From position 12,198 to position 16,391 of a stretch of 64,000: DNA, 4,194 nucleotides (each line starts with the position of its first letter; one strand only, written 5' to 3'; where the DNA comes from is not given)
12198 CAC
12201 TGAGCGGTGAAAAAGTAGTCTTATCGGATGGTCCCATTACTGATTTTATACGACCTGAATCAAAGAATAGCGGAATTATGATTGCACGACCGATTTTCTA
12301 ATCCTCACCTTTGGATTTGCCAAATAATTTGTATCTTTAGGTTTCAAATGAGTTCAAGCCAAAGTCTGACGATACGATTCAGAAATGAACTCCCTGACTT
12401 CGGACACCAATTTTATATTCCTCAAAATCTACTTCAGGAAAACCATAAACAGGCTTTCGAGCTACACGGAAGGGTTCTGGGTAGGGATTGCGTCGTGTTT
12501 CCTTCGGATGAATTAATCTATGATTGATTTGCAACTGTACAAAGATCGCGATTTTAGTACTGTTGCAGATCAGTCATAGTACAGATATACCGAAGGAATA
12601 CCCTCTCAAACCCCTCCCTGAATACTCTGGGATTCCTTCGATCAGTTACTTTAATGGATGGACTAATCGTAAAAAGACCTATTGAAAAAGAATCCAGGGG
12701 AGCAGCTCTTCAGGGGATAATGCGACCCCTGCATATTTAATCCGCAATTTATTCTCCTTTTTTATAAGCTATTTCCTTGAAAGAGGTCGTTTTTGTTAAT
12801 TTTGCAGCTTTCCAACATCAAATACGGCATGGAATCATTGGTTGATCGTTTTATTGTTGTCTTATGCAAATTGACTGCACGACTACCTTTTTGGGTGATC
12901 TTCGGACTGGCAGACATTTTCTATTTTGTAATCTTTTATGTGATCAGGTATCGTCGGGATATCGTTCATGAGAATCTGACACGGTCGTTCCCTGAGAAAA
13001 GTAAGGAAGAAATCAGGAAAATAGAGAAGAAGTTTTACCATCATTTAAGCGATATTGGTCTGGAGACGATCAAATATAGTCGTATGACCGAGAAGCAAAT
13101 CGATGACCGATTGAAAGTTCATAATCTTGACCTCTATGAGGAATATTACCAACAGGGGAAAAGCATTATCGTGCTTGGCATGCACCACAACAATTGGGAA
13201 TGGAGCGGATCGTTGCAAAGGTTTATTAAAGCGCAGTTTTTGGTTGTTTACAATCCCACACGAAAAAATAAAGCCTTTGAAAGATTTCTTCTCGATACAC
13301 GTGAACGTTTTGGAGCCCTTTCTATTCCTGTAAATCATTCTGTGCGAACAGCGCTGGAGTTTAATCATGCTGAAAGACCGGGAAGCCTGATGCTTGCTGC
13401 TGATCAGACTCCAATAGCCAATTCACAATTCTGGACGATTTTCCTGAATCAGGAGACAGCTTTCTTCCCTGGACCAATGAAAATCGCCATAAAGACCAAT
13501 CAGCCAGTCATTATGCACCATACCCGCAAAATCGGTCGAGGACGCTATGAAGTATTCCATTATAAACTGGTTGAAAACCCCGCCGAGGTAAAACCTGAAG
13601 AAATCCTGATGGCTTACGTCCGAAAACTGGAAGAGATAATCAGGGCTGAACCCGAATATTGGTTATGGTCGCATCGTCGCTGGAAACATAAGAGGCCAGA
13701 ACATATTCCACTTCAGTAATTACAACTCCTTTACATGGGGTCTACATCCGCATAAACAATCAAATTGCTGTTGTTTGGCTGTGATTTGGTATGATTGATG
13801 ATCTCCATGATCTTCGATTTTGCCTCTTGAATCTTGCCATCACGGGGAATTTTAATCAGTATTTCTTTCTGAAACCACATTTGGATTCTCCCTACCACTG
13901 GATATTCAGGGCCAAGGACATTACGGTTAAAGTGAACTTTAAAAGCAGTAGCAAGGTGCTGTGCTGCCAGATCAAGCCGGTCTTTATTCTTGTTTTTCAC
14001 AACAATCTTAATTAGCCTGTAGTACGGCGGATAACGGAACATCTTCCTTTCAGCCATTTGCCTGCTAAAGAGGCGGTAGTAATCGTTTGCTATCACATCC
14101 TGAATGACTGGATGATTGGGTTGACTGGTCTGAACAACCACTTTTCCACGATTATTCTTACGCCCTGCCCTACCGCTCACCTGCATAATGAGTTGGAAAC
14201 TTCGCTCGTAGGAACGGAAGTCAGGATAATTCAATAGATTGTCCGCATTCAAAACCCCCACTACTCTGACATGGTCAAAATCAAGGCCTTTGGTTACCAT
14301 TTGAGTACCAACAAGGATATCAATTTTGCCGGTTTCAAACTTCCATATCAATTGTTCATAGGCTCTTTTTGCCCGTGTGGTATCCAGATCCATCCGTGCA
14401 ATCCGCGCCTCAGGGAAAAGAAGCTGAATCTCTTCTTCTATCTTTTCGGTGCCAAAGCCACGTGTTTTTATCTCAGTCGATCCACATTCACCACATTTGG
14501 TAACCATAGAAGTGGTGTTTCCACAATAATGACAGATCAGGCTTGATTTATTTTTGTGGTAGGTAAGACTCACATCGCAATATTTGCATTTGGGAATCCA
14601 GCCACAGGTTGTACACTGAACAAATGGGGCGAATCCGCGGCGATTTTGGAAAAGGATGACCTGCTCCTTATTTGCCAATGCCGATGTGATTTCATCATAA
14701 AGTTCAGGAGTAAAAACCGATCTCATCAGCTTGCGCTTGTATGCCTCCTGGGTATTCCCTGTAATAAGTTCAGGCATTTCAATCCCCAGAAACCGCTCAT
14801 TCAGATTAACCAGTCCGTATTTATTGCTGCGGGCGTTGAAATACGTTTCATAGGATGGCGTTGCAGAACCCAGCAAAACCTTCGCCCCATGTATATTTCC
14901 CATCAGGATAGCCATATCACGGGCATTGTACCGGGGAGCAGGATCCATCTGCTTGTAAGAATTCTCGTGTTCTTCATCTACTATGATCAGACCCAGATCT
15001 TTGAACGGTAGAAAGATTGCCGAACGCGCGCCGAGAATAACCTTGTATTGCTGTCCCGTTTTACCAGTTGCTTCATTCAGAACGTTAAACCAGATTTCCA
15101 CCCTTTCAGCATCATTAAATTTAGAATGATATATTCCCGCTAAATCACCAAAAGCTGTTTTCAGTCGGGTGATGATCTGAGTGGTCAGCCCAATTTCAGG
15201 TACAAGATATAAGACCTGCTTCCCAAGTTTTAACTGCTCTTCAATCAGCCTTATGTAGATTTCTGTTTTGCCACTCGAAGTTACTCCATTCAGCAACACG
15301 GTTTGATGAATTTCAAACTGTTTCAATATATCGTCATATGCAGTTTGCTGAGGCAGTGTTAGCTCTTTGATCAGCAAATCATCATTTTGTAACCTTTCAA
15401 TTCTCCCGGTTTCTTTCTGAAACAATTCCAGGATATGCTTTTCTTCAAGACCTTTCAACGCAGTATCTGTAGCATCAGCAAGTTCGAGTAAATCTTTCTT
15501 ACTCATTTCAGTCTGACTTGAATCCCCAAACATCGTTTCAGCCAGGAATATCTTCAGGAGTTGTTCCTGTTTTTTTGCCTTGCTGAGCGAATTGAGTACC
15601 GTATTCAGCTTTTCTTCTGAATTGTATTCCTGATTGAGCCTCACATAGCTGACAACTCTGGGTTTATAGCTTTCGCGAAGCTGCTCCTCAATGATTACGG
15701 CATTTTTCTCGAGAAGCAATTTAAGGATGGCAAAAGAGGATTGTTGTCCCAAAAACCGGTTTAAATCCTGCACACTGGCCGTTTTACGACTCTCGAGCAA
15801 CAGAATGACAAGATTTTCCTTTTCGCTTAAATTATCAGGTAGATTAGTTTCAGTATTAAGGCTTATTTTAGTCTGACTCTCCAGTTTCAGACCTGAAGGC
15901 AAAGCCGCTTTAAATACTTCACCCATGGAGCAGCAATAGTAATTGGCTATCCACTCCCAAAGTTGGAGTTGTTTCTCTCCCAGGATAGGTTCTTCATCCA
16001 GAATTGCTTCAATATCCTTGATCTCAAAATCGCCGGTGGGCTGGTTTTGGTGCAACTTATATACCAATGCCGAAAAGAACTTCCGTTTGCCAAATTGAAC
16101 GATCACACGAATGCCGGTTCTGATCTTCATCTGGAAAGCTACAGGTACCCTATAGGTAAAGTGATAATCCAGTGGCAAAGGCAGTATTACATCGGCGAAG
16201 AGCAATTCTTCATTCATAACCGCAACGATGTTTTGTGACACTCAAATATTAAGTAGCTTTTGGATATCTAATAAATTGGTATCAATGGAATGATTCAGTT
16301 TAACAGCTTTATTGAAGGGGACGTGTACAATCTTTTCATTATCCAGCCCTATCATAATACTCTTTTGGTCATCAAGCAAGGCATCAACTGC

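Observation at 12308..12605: Dispersed ~295-bp module: promoter-like box, conserved 59-codon ORF and long palindrome (copy 1 of 2, inverted copies 32.5 kb apart)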

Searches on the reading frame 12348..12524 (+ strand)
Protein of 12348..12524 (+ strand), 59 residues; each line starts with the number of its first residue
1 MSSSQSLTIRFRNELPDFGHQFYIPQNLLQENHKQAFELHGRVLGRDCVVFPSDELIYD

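Call 16: find_homologous_proteins(query=window:12348-12524:+, max_evalue=10)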
Query seq(59 aa): no candidate shares three 5-residue words with the query. No homologue found.
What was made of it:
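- On Small protein-coding gene: The word-indexed search found none (call 16). phmmer found 5 short ORF calls of 47, 52, 59, 59 and 98 aa with E-values from 2e-9 to 4e-4.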

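Call 26: search_protein_families(library=phrogs, proteins=[window:12348-12524:+], max_evalue=0.1)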
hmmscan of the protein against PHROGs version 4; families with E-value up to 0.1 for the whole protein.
window:12348-12524:+ (59 aa): 0 families
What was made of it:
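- Tried and rejected: Peptide: no word-index homologue (call 16) and no PHROG match (call 26).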

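Call 112: search_protein_representatives(protein=window:12348-12524:+)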
Query: 59 residues. Proteins with E-value up to 0.001 (for the whole library): 7; up to 1e-10: 0; up to 1e-30: 0. The best 7 are listed.
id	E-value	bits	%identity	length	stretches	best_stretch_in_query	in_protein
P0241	2.2e-09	52.9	56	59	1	1-59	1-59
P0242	3.4e-07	46.0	60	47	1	1-47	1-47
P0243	5.3e-07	45.4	50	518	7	15-33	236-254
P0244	5.0e-06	42.3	51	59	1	1-57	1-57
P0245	7.3e-05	38.7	60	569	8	40-54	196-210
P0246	3.8e-04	36.4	47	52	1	9-57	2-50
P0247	4.0e-04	36.3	51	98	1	14-58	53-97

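Call 114: find_encoding_contigs(protein=P0241, flank=3000, max_places=4)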
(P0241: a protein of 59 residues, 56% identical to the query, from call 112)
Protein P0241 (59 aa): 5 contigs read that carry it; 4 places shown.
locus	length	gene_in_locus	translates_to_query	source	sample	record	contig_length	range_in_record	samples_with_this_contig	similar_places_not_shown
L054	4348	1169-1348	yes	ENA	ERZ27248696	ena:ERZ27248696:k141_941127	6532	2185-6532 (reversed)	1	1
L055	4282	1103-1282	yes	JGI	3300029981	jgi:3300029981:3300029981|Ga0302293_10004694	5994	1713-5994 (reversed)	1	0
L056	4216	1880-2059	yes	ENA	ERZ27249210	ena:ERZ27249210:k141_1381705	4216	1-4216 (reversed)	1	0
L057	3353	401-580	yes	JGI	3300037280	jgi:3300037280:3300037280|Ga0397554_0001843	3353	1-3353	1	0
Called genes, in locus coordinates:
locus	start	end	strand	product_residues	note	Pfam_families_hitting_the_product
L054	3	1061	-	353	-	?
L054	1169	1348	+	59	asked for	-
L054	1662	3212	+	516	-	PF02771:Acyl-CoA_dh_N (weak), PF02770:Acyl-CoA_dh_M, PF00441:Acyl-CoA_dh_1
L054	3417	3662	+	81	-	PF01541:GIY-YIG (weak)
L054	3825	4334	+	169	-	PF05036:SPOR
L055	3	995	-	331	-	?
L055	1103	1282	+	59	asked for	-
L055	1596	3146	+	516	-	PF02771:Acyl-CoA_dh_N (weak), PF02770:Acyl-CoA_dh_M, PF00441:Acyl-CoA_dh_1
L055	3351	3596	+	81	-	PF01541:GIY-YIG (weak)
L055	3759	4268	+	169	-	PF05036:SPOR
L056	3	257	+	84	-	?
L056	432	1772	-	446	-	PF25917:BSH_RND, PF25973:BSH_CzcB (weak), PF25876:HH_MFP_RND (weak), PF25881:HH_YBHG (faint), PF25990:Beta-barrel_YknX (weak), PF25975:CzcB_C, PF25989:YknX_C, PF25967:RND-MFP_C, +1 more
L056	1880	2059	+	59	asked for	-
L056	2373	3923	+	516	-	PF02771:Acyl-CoA_dh_N (weak), PF02770:Acyl-CoA_dh_M, PF00441:Acyl-CoA_dh_1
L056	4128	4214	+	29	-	?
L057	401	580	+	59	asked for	-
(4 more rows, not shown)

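Call 115: find_encoding_contigs(protein=P0244, flank=3000, max_places=4)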
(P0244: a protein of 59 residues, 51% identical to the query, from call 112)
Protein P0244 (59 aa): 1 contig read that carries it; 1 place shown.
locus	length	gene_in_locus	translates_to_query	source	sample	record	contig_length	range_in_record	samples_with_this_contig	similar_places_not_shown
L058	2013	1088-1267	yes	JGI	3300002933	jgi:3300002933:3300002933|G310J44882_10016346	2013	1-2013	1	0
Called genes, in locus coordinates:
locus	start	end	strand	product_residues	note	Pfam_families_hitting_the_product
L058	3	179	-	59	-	?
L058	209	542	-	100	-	-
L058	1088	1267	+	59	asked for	-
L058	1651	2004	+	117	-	PF01250:Ribosomal_S6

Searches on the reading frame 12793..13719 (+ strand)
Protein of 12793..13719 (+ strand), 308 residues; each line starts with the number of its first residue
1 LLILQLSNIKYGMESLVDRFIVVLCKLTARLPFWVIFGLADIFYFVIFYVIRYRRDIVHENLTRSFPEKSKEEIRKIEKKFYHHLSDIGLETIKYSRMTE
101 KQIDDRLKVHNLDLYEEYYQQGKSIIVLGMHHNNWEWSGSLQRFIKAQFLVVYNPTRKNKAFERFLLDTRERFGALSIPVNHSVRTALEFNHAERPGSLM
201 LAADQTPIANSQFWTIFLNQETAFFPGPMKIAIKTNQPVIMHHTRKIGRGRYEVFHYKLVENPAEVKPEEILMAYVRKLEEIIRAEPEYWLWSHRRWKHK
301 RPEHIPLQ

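Call 18: search_protein_families(library=pfam, proteins=[window:12793-13719:+])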
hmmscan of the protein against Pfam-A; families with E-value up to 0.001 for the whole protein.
window:12793-13719:+ (308 aa): 1 family
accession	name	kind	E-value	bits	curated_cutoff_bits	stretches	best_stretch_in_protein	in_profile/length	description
PF03279.18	Lip_A_acyltrans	-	2.1e-33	116.2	22.3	1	21-298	19-294/295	Bacterial lipid A biosynthesis acyltransferase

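Call 75: find_homologous_proteins(query=window:12829-13716:+, max_evalue=1e-30)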
Query window:12829-13716:+ (296 aa): 4479 proteins with E <= 1e-30 among 4919 candidates; the best 120 are listed.
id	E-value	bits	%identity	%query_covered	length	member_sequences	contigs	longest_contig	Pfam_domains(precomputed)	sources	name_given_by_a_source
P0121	6.2e-195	664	97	100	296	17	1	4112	PF03279.19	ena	-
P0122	1.8e-177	607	90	98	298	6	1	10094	PF03279.19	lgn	-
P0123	8.5e-171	585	83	100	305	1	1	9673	PF03279.19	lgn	-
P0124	1.2e-170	585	84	100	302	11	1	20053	PF03279.19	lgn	-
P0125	1.5e-170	584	82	100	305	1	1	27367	PF03279.19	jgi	-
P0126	1.5e-170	584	82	100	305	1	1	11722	PF03279.19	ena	-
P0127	2.1e-170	584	82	100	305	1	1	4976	PF03279.19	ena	-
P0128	4.6e-170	583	84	100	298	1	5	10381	PF03279.19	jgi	jgi:KDO2-lipid IV(A) lauroyltransferase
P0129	2.3e-169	580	84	100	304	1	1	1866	PF03279.19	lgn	-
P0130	4.7e-169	579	82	100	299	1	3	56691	PF03279.19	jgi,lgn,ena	-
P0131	1.1e-168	578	81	100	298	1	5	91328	PF03279.19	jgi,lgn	jgi:KDO2-lipid IV(A) lauroyltransferase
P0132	1.2e-168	578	82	100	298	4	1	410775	PF03279.19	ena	-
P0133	1.2e-168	578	83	100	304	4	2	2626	PF03279.19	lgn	-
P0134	1.4e-168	578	81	100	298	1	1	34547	PF03279.19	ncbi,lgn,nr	ncbi:MAG: lysophospholipid acyltransferase family protein [Prolixibacteraceae bacterium]|nr:lysophos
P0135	1.5e-168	578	81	100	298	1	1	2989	PF03279.19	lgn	-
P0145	1.3e-167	575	83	100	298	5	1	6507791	PF03279.19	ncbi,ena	-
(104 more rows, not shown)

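Call 76: find_encoding_contigs(protein=P0121, flank=2500, max_places=2)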
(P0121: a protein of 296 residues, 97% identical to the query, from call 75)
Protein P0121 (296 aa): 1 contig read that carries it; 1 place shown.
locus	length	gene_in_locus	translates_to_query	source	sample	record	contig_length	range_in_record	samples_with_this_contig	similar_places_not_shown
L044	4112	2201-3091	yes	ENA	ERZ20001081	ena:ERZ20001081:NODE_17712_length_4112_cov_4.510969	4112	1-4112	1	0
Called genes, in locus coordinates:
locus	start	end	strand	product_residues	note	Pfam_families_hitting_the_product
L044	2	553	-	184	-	?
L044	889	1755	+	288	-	PF07313:AmiA-like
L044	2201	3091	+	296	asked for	PF03279:Lip_A_acyltrans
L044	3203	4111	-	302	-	?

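Call 77: find_encoding_contigs(protein=P0122, flank=2500, max_places=2)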
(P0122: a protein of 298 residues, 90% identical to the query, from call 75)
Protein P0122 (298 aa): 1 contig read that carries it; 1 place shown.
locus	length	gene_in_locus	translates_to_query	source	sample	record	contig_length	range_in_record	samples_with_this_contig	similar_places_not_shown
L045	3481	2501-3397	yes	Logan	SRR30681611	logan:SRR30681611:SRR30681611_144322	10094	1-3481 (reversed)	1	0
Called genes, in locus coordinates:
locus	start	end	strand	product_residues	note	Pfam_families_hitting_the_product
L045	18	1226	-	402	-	PF00112:Peptidase_C1 (faint), PF03051:Peptidase_C1_2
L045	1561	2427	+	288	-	PF07313:AmiA-like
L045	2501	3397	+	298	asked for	PF03279:Lip_A_acyltrans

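Call 78: find_encoding_contigs(protein=P0124, flank=2500, max_places=2)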
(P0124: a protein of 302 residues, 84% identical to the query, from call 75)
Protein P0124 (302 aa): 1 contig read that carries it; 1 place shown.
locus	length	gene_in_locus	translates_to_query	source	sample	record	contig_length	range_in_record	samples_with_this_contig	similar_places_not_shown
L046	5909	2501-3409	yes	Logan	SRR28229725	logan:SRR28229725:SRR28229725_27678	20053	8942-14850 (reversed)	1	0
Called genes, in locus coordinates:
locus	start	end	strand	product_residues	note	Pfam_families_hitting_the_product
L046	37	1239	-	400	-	PF03051:Peptidase_C1_2, PF00112:Peptidase_C1 (weak), PF03051:Peptidase_C1_2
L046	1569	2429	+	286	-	PF07313:AmiA-like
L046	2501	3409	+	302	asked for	PF03279:Lip_A_acyltrans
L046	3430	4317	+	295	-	PF03279:Lip_A_acyltrans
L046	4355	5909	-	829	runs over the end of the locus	PF17764:PriA_3primeBD, PF04851:ResIII, PF00270:DEAD, PF18319:Zn_ribbon_PriA, PF00271:Helicase_C, PF18074:PriA_C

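Call 79: find_encoding_contigs(protein=P0145, flank=2500, max_places=2)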
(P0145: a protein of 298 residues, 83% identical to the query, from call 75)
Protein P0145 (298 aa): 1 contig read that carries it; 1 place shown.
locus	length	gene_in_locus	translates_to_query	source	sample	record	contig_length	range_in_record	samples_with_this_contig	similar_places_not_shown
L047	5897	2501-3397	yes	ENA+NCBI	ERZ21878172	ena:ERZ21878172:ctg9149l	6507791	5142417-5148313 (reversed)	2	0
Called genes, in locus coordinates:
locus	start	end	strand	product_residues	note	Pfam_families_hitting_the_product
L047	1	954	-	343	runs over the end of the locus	PF17773:UPF0176_N, PF00581:Rhodanese, PF12368:Rhodanese_C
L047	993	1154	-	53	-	-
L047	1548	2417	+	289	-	PF07313:AmiA-like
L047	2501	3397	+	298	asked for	PF03279:Lip_A_acyltrans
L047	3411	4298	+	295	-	PF03279:Lip_A_acyltrans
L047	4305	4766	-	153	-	PF00578:AhpC-TSA, PF08534:Redoxin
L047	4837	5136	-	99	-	PF00085:Thioredoxin, PF13098:Thioredoxin_2 (faint), PF13899:Thioredoxin_7 (weak), PF13905:Thioredoxin_8 (weak)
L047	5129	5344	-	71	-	PF19628:DUF6132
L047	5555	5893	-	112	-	PF02311:AraC_binding (faint), PF07883:Cupin_2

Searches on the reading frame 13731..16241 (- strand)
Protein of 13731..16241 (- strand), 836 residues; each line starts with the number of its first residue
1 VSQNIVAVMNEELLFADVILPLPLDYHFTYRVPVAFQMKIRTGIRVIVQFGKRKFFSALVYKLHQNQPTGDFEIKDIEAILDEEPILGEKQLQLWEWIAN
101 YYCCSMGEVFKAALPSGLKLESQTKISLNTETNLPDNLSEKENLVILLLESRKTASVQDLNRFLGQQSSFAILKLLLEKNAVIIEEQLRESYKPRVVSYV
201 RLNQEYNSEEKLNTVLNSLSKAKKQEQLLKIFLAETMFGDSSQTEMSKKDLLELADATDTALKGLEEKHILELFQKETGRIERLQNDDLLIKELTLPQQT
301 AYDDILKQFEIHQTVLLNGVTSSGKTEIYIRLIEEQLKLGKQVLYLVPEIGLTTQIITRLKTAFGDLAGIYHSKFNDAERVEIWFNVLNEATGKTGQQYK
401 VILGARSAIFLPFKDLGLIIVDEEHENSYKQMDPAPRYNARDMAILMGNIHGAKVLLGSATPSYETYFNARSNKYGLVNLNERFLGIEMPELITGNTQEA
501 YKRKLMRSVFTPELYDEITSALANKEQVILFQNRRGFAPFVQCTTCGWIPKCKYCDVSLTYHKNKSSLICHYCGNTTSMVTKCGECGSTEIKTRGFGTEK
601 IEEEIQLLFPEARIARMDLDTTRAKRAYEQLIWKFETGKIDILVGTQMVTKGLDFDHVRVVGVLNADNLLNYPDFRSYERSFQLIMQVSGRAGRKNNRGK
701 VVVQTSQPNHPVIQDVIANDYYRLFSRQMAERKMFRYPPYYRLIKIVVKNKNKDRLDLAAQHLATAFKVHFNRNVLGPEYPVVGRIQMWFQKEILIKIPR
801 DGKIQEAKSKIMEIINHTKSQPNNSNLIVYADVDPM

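Call 18: search_protein_families(library=pfam, proteins=[window:13731-16241:-])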
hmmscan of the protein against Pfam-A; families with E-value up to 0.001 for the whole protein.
window:13731-16241:- (836 aa): 7 families
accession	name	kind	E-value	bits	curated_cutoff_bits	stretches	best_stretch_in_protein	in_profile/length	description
PF17764.6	PriA_3primeBD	-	6.9e-30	103.2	22.7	1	17-115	1-96/96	3'DNA-binding domain (3'BD)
PF00270.35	DEAD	-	1e-15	58.3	26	1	298-465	4-162/167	DEAD/DEAH box helicase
PF04851.21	ResIII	-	5.7e-11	43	22.5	1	293-462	3-162/164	Type III restriction enzyme, res subunit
PF18319.7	Zn_ribbon_PriA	-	1.6e-10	41.2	26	1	552-576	1-25/27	PriA DNA helicase Cys-rich region (CRR) domain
PF00271.37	Helicase_C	-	3.8e-09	37.2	23.5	1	606-695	32-109/110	Helicase conserved C-terminal domain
PF18074.6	PriA_C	-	1.3e-08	36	26.9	1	739-835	1-95/95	Primosomal protein N C-terminal domain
PF22590.2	Cas3-like_C_2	-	0.00033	21.3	27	0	634-696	58-105/106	CRISPR-associated nuclease/helicase Cas3, C-terminal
